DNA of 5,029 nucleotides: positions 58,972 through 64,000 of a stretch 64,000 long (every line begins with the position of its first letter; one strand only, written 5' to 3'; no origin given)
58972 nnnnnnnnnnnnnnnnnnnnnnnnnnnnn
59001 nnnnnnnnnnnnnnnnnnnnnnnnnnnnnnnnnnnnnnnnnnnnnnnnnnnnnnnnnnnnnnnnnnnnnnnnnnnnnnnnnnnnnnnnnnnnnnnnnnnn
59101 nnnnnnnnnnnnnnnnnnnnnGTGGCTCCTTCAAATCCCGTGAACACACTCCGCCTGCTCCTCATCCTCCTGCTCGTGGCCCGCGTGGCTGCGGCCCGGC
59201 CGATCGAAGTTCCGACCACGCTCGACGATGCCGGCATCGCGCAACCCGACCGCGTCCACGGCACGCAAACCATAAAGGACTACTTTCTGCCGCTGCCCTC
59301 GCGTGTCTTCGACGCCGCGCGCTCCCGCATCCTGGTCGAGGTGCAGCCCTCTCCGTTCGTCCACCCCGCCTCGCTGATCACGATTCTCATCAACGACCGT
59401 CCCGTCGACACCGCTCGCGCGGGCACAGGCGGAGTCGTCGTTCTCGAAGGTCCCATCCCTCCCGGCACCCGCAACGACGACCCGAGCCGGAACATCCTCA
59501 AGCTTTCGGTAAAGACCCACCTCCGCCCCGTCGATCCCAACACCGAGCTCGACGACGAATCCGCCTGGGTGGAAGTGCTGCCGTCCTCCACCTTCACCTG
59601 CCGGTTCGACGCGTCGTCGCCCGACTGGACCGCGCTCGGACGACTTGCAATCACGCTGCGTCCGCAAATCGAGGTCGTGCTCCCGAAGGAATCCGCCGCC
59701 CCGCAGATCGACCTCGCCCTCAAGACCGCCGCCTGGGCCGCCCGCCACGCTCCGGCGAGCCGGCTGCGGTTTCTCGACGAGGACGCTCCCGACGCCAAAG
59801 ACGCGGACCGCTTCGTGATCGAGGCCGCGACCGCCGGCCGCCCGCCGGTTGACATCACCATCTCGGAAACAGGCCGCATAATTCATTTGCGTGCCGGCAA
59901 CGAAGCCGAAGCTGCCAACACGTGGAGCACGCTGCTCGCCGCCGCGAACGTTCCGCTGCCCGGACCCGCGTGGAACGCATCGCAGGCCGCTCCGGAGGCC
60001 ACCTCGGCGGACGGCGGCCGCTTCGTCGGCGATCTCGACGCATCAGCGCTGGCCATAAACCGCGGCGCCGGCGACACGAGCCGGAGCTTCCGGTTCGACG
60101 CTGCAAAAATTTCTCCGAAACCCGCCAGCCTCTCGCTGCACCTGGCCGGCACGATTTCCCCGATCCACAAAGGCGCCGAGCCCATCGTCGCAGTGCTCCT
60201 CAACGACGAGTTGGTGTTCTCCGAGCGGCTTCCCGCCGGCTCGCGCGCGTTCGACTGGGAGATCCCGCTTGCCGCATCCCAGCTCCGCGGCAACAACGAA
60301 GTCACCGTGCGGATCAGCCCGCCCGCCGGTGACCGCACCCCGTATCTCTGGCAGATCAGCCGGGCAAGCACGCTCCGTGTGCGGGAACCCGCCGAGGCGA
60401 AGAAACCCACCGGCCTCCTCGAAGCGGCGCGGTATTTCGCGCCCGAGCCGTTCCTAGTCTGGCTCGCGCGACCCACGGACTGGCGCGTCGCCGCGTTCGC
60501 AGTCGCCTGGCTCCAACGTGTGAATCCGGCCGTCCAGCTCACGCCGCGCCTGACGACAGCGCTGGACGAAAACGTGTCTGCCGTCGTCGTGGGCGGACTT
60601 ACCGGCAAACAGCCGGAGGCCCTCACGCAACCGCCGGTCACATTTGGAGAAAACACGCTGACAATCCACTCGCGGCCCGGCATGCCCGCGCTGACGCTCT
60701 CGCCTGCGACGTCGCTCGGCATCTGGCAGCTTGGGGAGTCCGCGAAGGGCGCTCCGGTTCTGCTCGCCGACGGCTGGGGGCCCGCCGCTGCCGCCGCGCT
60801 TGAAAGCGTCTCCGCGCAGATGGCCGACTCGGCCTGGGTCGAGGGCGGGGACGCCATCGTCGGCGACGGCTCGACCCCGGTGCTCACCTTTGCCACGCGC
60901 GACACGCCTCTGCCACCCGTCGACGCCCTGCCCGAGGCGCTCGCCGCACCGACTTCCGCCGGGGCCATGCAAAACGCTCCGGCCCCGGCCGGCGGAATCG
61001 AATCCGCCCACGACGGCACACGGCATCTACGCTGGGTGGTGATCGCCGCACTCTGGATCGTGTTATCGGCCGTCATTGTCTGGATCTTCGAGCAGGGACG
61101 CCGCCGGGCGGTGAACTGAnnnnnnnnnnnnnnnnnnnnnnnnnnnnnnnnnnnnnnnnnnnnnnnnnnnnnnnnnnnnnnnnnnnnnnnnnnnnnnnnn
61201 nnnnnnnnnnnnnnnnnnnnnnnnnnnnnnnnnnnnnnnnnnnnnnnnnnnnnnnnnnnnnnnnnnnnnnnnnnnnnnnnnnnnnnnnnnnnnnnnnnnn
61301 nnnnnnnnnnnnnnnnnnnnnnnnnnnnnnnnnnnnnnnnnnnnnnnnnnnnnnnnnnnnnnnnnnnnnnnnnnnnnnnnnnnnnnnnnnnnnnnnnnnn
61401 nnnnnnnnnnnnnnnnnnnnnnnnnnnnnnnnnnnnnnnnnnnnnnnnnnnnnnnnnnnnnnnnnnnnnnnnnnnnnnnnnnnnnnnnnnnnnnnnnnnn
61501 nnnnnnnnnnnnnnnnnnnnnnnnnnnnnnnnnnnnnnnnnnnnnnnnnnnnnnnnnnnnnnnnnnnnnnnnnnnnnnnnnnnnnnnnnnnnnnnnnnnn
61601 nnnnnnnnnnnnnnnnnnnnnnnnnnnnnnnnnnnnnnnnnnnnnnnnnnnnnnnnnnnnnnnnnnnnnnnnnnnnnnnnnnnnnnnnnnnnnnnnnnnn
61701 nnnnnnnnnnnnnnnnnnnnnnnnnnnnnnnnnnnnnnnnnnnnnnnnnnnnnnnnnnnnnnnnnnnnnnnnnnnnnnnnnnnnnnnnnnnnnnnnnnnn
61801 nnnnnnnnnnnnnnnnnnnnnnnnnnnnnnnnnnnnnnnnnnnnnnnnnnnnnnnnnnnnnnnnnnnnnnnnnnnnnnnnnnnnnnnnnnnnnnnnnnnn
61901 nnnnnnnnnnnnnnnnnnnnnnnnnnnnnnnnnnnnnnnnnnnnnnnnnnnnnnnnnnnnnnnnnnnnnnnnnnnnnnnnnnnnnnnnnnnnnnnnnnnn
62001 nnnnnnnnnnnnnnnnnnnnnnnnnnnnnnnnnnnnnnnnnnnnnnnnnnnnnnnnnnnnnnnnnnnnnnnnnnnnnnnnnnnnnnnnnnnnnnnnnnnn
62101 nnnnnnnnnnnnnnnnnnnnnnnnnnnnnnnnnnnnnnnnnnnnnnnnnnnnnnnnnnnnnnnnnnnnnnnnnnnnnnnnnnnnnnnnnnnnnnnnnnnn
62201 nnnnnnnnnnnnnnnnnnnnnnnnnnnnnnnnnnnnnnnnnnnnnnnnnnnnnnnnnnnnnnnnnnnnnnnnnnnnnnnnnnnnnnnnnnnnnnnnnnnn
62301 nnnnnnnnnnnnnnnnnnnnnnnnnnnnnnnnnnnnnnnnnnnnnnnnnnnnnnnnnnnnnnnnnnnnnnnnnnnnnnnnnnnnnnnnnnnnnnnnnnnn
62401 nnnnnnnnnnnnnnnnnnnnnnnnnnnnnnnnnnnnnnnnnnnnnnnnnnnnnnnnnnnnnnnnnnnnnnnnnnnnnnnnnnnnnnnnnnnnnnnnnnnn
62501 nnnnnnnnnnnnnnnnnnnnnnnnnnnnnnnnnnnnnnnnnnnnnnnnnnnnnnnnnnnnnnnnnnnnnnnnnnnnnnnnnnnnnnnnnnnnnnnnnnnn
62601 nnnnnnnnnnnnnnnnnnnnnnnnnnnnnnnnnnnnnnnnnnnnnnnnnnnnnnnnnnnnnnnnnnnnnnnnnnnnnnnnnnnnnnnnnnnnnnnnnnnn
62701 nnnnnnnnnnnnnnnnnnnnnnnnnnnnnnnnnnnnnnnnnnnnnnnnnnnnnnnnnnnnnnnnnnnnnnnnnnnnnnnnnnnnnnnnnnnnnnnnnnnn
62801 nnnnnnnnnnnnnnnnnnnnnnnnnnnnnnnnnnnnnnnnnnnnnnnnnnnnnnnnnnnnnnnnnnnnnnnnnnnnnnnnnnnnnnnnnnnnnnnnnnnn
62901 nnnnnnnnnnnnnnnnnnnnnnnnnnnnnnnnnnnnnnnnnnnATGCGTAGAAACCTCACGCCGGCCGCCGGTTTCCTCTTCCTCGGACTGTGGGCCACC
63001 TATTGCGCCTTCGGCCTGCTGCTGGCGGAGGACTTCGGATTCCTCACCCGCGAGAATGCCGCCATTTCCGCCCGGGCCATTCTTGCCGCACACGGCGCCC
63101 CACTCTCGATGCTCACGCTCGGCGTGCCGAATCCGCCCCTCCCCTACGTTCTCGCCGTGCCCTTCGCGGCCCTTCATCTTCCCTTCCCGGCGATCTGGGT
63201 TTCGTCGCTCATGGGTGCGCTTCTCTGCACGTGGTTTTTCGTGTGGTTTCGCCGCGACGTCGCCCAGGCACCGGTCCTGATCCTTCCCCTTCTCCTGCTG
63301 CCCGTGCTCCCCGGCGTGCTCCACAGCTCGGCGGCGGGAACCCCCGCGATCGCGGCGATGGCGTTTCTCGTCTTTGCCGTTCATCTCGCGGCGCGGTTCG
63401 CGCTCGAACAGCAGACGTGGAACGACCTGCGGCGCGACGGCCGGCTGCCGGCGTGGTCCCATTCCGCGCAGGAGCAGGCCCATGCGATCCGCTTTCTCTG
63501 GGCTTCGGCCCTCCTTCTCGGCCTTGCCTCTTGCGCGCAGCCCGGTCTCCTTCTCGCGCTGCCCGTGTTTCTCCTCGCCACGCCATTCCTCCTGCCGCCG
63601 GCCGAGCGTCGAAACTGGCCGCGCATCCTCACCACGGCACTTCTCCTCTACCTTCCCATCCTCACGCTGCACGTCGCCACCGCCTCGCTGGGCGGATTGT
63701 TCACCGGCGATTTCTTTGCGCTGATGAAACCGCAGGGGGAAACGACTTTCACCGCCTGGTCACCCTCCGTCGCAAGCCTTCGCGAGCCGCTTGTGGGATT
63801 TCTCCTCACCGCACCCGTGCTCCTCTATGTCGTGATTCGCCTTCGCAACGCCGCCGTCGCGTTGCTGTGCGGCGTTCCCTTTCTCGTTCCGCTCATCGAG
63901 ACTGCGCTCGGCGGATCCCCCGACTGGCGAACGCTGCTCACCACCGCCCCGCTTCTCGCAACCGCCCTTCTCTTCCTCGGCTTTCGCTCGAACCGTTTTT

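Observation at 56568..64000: Uncharacterised synthase-dependent exopolysaccharide-like system: cNMP-sensor pseudo-kinase, anchored REC, BcsB-like protein, MshEN-GT2 and a polytopic membrane protein, with a divergent beta-barrel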

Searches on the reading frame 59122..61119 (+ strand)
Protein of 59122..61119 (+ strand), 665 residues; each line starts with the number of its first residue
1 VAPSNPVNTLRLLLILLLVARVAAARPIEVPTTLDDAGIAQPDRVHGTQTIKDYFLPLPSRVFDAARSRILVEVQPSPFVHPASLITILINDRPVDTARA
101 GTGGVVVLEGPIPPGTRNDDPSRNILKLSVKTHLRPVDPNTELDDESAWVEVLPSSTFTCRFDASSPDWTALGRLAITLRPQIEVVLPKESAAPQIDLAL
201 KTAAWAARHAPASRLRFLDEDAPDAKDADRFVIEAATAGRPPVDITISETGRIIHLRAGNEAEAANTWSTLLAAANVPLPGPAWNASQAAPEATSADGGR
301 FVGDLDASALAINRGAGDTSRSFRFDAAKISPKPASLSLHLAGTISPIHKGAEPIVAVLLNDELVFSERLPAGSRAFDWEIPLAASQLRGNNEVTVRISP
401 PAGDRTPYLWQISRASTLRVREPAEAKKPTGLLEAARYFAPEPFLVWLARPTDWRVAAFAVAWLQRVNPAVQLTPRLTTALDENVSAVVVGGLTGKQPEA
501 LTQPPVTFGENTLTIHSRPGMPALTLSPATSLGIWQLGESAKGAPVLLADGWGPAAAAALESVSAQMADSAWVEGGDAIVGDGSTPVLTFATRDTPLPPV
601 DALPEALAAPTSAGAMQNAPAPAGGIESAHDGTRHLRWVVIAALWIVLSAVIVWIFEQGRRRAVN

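Call 5: search_protein_families(library=pfam, proteins=[window:59122-61119:+], max_evalue=1)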
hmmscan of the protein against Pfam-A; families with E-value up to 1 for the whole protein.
window:59122-61119:+ (665 aa): 1 family
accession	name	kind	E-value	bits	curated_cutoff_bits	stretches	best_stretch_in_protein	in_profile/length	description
PF03170.19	BcsB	-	2e-05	23.6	21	1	33-250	7-227/606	Bacterial cellulose synthase subunit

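Call 6: search_protein_families(library=ncbifam, proteins=[window:59122-61119:+], max_evalue=1)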
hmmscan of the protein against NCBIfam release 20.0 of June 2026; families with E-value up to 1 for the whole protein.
window:59122-61119:+ (665 aa): 0 families

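Call 11: find_homologous_proteins(query=window:59122-61116:+, max_evalue=0.001)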
Query window:59122-61116:+ (665 aa): 4 proteins with E <= 0.001 among 8000 candidates.
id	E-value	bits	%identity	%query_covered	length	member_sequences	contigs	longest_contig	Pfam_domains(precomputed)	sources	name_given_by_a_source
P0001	0.0e+0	1327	92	99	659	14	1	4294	PF03170.20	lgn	-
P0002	2.8e-185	636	51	98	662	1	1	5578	PF03170.20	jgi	jgi:hypothetical protein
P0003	7.0e-181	621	49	98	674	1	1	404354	PF03170.20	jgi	jgi:hypothetical protein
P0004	1.2e-180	621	48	98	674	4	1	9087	PF03170.20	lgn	-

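Call 14: find_encoding_contigs(protein=P0003, flank=10000, max_places=3)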
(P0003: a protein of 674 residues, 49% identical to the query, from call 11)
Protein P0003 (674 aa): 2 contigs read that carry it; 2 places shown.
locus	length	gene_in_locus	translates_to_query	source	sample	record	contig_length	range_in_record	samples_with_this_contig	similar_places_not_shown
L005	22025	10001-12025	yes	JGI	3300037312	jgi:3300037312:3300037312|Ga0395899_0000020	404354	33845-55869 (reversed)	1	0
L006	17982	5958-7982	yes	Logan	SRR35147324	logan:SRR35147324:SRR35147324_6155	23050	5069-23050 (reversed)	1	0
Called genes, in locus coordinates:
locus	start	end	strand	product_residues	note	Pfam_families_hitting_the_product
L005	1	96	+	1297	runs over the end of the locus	PF14508:GH97_N, PF10566:Glyco_hydro_97, PF14509:GH97_C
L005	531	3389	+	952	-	PF05426:Alginate_lyase, PF00754:F5_F8_type_C (weak), PF22633:F5_F8_type_C_2 (weak), PF14200:RicinB_lectin_2, PF00652:Ricin_B_lectin, PF14200:RicinB_lectin_2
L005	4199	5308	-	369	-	PF01263:Aldose_epim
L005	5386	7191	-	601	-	PF00474:SSF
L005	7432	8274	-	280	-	-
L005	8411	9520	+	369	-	PF00027:cNMP_binding (weak)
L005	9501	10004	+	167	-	PF00072:Response_reg (weak)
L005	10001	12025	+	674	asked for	PF03170:CBM_BcsB_1st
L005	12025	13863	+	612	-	PF00535:Glycos_transf_2, PF13641:Glyco_tranf_2_3, PF13632:Glyco_trans_2_3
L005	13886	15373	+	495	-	-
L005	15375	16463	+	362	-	PF22612:GH113, PF13547:GTA_TIM (faint)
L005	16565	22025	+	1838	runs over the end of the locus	-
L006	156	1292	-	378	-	PF01263:Aldose_epim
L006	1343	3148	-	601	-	PF00474:SSF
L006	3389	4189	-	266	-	-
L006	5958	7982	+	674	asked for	PF03170:CBM_BcsB_1st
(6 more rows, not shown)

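Call 25: search_protein_representatives(alignment_id=A1)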
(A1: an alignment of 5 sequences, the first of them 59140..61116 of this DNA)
Query: 5 sequences, 669 profile positions. Proteins with E-value up to 0.001 (for the whole library): 74; up to 1e-10: 21; up to 1e-30: 19. The best 74 are listed.
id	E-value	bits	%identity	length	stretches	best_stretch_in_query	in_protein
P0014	3.3e-259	878.2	-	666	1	5-668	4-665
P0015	1.8e-128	446.2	-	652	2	12-596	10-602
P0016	5.3e-124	431.4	-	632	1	21-667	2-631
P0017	1.1e-116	407.3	-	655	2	16-594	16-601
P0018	1.1e-106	374.2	-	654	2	7-596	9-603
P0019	6.0e-105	368.5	-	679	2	13-607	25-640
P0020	1.7e-92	327.3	-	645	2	10-594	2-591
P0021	2.7e-78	280.4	-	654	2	10-592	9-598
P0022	3.3e-76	273.5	-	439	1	10-386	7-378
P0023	4.2e-76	273.2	-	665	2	2-600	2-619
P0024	5.2e-73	262.9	-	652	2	12-597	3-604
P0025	9.5e-71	255.5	-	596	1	26-592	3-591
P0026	1.2e-67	245.2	-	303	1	464-617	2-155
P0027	9.5e-54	199.3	-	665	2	12-591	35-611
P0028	3.2e-49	184.3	-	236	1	264-424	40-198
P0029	4.9e-48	180.4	-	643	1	8-588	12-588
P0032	8.8e-36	139.9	-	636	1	14-592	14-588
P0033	1.5e-12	63.1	-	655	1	19-405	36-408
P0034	3.3e-12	62.0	-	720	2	5-190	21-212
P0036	2.0e-10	56.2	-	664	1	184-497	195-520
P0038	1.0e-08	50.5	-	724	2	5-216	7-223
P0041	1.5e-08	49.9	-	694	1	28-560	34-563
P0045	2.5e-07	45.9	-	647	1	27-566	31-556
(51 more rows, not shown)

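Call 27: search_protein_families(library=pfam, proteins=[P0015, P0019, P0029, P0032, P0033, P0034, P0036, P0038, P0041, P0045], max_evalue=0.01)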
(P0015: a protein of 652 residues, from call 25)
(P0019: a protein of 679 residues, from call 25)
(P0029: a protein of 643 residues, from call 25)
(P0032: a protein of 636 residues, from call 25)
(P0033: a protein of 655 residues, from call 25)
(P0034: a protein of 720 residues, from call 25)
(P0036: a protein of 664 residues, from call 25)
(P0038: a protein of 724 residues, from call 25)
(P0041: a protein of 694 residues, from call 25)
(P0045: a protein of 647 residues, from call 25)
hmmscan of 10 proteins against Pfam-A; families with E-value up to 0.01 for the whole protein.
P0015 (652 aa): 1 family
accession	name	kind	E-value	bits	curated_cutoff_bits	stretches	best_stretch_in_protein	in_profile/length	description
PF03170.19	BcsB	-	6.6e-09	35.1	21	1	24-163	4-138/606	Bacterial cellulose synthase subunit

P0019 (679 aa): 1 family
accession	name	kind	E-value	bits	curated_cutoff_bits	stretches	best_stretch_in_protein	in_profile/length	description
PF03170.19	BcsB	-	0.00052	18.9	21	0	39-125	4-92/606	Bacterial cellulose synthase subunit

P0029 (643 aa): 1 family
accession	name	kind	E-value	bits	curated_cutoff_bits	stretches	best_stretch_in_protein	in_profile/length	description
PF03170.19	BcsB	-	3.3e-08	32.8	21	1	317-422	325-444/606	Bacterial cellulose synthase subunit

P0032 (636 aa): 1 family
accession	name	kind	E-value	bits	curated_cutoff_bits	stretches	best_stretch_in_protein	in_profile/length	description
PF03170.19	BcsB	-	1.8e-11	43.6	21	2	31-163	9-137/606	Bacterial cellulose synthase subunit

P0033 (655 aa): 1 family
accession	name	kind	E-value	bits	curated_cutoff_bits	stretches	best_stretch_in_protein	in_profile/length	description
PF03170.19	BcsB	-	5.1e-14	52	21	2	44-171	5-136/606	Bacterial cellulose synthase subunit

P0034 (720 aa): 1 family
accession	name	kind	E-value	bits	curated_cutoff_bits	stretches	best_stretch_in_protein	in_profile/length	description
PF03170.19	BcsB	-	1.3e-19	70.4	21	2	42-186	3-136/606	Bacterial cellulose synthase subunit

P0036 (664 aa): 1 family
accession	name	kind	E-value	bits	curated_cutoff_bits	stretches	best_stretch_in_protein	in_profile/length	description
PF03170.19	BcsB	-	5.9e-11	41.9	21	1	193-443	160-442/606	Bacterial cellulose synthase subunit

P0038 (724 aa): 1 family
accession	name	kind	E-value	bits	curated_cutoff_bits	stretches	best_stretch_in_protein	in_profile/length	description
PF03170.19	BcsB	-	8.9e-59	199.8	21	1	31-587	3-551/606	Bacterial cellulose synthase subunit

P0041 (694 aa): 1 family
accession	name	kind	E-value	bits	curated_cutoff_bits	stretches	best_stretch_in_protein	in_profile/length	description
PF03170.19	BcsB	-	3.3e-16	59.2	21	2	33-161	5-133/606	Bacterial cellulose synthase subunit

P0045 (647 aa): 1 family
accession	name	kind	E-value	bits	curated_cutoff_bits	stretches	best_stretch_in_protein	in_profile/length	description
PF03170.19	BcsB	-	5.8e-13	48.5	21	2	32-204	6-187/606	Bacterial cellulose synthase subunit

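Call 62: search_solved_structures(query=A1, max_evalue=1, show_alignments=1)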
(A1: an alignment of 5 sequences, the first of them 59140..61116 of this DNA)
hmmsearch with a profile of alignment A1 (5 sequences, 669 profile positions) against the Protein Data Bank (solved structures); distinct sequences matched with E-value up to 1: 0.

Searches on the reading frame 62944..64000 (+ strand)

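Call 5: search_protein_families(library=pfam, proteins=[window:62944-64000:+], max_evalue=1)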
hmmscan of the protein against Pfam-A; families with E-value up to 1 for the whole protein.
window:62944-64000:+ (352 aa): 1 family
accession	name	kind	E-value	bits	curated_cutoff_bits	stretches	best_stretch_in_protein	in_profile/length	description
PF13493.11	DUF4118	-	0.016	15.4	28.4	1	43-100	7-63/107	Domain of unknown function (DUF4118)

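Call 6: search_protein_families(library=ncbifam, proteins=[window:62944-64000:+], max_evalue=1)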
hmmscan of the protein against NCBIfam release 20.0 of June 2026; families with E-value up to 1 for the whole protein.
window:62944-64000:+ (352 aa): 0 families
